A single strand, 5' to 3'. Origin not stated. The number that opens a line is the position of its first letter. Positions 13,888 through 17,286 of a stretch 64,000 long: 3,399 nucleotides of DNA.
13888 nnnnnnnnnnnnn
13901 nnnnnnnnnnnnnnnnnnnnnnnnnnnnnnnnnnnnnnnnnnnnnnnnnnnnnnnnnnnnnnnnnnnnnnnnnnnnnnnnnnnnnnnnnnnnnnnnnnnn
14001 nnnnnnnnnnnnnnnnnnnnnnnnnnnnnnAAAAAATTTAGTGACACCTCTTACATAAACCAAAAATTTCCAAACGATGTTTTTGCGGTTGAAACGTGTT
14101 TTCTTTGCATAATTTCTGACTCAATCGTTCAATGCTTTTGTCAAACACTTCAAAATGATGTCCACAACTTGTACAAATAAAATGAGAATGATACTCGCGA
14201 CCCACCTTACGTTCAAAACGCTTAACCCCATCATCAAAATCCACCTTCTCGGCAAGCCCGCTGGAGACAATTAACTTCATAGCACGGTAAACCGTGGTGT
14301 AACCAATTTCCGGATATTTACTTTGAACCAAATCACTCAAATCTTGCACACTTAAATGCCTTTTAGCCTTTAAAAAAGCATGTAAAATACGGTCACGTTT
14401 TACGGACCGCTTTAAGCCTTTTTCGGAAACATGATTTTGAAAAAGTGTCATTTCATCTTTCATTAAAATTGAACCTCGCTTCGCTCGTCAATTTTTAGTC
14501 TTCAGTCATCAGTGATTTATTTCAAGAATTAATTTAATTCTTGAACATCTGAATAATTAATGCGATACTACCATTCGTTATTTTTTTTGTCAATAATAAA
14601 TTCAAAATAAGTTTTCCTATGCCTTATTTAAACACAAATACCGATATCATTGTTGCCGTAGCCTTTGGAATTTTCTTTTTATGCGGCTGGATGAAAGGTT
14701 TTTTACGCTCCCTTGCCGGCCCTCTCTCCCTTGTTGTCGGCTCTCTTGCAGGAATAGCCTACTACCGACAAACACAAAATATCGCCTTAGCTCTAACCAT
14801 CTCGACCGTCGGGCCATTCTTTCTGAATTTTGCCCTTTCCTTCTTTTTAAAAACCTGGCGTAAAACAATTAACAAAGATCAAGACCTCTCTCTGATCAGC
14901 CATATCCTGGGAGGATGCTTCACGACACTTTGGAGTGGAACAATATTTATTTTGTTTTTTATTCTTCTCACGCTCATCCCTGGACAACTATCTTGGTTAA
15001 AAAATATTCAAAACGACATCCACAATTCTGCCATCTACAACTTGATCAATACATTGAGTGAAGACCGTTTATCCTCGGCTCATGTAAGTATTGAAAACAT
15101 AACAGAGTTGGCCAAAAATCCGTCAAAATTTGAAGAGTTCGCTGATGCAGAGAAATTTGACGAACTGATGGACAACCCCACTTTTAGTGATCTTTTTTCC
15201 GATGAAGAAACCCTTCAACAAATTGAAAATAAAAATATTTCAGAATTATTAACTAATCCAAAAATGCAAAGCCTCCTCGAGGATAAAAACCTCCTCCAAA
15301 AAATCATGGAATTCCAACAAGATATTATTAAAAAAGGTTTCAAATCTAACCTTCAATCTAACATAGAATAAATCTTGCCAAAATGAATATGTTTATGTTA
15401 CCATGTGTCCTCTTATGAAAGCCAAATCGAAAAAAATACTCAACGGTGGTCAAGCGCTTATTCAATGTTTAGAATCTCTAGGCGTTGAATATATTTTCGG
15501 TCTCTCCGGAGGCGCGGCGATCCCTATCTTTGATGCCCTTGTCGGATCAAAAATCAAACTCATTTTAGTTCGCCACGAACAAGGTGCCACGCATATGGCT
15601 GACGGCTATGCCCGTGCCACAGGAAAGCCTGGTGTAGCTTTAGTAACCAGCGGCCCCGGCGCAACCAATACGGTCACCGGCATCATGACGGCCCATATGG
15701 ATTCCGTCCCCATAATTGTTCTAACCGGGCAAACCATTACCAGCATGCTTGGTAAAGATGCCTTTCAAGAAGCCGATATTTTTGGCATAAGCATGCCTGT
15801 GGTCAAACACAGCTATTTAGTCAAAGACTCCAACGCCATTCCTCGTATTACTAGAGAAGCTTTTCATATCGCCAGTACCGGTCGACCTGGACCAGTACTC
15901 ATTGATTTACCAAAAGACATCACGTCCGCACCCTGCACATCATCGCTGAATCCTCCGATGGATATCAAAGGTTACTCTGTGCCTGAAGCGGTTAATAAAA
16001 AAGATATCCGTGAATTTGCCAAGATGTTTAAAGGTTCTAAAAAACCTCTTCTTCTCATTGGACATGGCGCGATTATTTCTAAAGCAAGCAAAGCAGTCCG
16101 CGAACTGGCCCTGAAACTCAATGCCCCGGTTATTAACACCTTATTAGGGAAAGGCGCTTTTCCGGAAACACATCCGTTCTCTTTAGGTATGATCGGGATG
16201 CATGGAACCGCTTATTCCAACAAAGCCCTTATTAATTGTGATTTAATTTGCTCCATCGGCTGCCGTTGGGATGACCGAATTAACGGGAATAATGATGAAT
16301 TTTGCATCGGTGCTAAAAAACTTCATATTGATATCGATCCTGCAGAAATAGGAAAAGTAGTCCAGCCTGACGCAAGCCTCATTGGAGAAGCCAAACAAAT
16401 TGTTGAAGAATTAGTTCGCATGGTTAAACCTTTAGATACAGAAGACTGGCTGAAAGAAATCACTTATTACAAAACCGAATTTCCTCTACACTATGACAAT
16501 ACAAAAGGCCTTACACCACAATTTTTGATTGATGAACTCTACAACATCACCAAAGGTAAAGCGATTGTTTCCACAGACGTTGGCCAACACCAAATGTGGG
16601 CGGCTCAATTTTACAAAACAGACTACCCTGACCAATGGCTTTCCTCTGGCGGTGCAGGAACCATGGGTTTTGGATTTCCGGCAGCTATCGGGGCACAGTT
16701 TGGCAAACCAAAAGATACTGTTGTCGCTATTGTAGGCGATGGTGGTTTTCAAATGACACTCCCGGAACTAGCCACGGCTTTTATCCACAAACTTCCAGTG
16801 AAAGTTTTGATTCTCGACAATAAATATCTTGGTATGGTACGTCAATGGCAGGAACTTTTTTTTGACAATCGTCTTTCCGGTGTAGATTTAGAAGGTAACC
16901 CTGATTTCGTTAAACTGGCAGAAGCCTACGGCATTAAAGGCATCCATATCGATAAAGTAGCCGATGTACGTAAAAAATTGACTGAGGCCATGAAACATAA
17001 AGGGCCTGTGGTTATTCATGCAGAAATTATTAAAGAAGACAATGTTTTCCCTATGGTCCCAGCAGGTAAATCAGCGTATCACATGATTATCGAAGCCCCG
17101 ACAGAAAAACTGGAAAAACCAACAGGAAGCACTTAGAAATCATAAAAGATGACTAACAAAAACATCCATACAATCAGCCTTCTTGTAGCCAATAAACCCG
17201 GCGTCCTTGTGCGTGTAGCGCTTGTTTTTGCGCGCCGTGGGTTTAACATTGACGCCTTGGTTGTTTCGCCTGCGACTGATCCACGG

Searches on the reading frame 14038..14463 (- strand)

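Call 31: search_protein_families(library=pfam, proteins=[window:14038-14463:-], max_evalue=0.0001)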
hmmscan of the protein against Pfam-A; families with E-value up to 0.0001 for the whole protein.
window:14038-14463:- (141 aa): 1 family
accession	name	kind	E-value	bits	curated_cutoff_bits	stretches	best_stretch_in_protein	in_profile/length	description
PF01475.25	FUR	-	5.2e-29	101.3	23.1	1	14-133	1-120/121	Ferric uptake regulator family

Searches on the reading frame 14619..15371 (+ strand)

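Call 31: search_protein_families(library=pfam, proteins=[window:14619-15371:+], max_evalue=0.0001)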
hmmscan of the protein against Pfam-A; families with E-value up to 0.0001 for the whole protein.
window:14619-15371:+ (250 aa): 1 family
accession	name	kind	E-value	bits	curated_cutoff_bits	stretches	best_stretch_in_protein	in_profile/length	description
PF02674.22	Colicin_V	-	6.6e-10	39.6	29.3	1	9-144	2-140/144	Colicin V production protein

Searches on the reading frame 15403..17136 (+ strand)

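Call 32: search_protein_families(library=pfam, proteins=[window:15403-17136:+], max_evalue=0.0001)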
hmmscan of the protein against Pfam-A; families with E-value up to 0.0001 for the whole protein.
window:15403-17136:+ (577 aa): 3 families
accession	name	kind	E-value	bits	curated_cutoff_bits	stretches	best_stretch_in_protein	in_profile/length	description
PF02775.26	TPP_enzyme_C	-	1.6e-56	190.8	21.9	1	392-539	1-150/151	Thiamine pyrophosphate enzyme, C-terminal TPP binding domain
PF00205.28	TPP_enzyme_M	-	4.6e-43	146.6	30.4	1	202-337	1-137/137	Thiamine pyrophosphate enzyme, central domain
PF02776.23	TPP_enzyme_N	-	1e-42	145.1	26.8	1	14-127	2-117/119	Thiamine pyrophosphate enzyme, N-terminal TPP binding domain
